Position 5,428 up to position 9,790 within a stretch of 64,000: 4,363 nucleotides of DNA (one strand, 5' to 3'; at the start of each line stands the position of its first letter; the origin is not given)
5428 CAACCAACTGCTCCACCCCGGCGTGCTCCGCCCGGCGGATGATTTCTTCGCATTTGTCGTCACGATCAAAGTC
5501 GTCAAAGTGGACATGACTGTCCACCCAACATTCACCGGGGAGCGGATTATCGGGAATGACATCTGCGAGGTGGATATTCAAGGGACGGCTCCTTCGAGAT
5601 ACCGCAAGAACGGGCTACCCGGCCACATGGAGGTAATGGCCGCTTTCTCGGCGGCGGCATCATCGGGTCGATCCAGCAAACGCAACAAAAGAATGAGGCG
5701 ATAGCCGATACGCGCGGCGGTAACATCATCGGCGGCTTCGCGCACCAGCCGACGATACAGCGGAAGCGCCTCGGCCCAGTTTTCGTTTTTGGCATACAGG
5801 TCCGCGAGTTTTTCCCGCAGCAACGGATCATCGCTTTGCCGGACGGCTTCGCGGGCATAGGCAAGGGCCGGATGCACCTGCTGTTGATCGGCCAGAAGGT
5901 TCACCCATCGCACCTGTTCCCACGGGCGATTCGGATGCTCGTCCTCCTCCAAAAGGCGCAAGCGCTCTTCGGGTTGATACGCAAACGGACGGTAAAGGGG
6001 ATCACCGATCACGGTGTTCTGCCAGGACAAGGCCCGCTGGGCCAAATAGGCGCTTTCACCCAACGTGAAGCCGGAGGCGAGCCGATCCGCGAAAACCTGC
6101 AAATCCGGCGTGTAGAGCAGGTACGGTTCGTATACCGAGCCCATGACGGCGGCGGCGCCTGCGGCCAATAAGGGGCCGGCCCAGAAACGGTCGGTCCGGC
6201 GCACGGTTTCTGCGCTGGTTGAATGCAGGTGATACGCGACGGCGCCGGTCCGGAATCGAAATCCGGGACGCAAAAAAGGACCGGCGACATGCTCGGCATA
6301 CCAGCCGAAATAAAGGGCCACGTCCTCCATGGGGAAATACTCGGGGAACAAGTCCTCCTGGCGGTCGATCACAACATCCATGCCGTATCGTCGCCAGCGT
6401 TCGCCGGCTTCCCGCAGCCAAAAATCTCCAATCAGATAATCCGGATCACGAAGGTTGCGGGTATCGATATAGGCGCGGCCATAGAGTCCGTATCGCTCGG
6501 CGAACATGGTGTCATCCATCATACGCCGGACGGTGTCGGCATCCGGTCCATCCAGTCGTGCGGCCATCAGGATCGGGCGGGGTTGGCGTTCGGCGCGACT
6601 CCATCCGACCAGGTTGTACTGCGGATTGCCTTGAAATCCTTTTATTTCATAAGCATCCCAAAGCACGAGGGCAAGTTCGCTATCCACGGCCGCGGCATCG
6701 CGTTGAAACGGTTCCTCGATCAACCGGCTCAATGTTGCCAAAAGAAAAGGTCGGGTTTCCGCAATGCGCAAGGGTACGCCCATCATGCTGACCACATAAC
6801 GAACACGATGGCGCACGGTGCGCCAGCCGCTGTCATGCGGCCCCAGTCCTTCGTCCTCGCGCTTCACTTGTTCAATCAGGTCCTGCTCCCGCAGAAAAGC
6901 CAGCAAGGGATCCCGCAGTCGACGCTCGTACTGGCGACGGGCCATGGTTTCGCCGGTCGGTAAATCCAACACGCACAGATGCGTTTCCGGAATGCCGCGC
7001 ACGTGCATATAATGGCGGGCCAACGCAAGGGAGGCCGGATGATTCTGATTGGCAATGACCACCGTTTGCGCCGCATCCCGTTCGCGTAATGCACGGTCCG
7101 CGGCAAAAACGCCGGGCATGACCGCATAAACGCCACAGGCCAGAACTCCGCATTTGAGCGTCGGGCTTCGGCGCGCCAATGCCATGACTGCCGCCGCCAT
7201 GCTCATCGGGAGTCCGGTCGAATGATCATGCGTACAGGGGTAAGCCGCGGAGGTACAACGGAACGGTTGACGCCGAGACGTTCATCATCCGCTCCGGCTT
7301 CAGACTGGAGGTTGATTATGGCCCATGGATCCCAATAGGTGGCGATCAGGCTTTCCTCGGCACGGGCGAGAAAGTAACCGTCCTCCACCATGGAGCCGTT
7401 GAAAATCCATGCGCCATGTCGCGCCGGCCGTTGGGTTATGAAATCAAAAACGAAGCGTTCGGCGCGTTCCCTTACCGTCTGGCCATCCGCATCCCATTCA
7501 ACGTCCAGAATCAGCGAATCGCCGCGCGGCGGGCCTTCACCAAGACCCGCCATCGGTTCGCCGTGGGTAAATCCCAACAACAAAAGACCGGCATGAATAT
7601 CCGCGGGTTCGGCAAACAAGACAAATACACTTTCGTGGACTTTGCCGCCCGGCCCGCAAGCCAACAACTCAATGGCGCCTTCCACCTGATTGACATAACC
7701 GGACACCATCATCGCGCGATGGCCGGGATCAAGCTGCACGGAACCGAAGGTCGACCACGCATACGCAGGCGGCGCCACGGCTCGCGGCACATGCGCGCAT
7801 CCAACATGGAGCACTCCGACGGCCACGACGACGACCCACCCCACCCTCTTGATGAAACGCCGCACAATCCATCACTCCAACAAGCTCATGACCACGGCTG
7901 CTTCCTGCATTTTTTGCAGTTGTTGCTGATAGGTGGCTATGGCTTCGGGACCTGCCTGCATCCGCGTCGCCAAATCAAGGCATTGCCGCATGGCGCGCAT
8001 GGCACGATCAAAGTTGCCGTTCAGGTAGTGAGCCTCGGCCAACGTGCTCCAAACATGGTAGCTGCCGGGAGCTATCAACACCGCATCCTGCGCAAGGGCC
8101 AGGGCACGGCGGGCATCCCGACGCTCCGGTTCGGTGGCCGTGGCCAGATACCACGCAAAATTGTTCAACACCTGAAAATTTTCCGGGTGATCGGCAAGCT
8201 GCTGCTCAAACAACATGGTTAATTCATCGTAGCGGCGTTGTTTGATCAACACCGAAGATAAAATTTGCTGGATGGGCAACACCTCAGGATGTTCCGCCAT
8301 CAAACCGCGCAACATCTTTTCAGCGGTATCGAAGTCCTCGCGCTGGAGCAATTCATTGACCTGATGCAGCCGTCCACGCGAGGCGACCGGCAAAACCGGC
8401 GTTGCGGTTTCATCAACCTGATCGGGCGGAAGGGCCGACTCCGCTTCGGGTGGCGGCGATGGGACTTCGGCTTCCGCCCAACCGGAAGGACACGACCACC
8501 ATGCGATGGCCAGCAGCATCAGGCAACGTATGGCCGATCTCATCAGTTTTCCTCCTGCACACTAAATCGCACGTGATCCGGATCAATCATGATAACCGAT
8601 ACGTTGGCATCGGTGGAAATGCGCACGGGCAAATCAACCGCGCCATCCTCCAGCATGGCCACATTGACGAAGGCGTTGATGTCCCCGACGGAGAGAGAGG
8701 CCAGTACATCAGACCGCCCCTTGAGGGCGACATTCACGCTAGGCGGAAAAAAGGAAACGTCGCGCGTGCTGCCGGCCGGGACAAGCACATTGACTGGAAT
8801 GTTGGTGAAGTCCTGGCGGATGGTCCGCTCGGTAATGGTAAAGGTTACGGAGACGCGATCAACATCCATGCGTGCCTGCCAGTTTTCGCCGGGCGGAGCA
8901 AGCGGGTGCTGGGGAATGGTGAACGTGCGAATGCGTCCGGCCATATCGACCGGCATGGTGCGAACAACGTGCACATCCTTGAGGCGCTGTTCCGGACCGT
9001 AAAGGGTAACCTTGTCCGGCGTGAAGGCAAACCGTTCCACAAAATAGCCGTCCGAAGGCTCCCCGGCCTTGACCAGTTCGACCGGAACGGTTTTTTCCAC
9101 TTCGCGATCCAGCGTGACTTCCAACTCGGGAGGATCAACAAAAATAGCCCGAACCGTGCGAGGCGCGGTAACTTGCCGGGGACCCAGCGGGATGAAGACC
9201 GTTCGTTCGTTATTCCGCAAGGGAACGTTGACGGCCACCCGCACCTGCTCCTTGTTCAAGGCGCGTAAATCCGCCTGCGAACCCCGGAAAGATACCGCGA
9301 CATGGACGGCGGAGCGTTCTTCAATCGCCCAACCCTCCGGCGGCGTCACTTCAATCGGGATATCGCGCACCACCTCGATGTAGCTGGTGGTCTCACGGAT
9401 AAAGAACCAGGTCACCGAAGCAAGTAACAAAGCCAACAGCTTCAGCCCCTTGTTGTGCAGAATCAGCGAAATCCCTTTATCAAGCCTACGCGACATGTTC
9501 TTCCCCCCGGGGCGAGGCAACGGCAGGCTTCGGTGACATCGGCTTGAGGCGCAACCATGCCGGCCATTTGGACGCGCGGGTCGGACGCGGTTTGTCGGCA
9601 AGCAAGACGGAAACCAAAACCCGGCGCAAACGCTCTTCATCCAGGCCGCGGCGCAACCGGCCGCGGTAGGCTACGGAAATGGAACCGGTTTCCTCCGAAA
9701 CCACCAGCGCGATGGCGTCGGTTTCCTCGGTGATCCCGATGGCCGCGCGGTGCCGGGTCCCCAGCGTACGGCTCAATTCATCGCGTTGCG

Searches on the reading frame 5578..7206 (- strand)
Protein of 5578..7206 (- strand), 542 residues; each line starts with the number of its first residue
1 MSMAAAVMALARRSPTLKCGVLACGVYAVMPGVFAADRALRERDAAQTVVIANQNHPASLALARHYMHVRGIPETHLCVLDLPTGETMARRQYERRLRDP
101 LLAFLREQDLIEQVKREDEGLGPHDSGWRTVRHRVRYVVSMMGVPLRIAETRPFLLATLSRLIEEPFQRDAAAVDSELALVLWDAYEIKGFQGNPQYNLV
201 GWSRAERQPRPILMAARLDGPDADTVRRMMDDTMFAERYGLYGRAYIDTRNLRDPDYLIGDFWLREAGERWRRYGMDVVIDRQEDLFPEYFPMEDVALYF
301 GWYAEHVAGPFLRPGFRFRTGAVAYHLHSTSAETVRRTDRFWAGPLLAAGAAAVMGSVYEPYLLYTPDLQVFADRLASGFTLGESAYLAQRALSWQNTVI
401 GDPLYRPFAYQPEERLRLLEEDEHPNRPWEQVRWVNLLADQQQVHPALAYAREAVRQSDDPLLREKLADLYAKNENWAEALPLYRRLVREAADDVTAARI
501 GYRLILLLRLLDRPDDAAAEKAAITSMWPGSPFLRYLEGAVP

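Call 20: search_protein_families(library=pfam, proteins=[window:5578-7206:-])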
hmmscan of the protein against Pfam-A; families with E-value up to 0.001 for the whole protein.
window:5578-7206:- (542 aa): 1 family
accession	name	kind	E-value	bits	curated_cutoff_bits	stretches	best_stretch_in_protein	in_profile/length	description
PF13432.12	TPR_16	-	0.00021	22.1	32.7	0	434-494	3-64/65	Tetratricopeptide repeat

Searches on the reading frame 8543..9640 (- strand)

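Call 20: search_protein_families(library=pfam, proteins=[window:8543-9640:-])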
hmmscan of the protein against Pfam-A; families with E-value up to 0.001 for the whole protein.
window:8543-9640:- (365 aa): 1 family
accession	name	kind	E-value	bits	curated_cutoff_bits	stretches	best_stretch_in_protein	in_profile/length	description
PF07949.17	YbbR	-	3e-16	59.9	22.3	1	185-254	1-70/81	YbbR-like protein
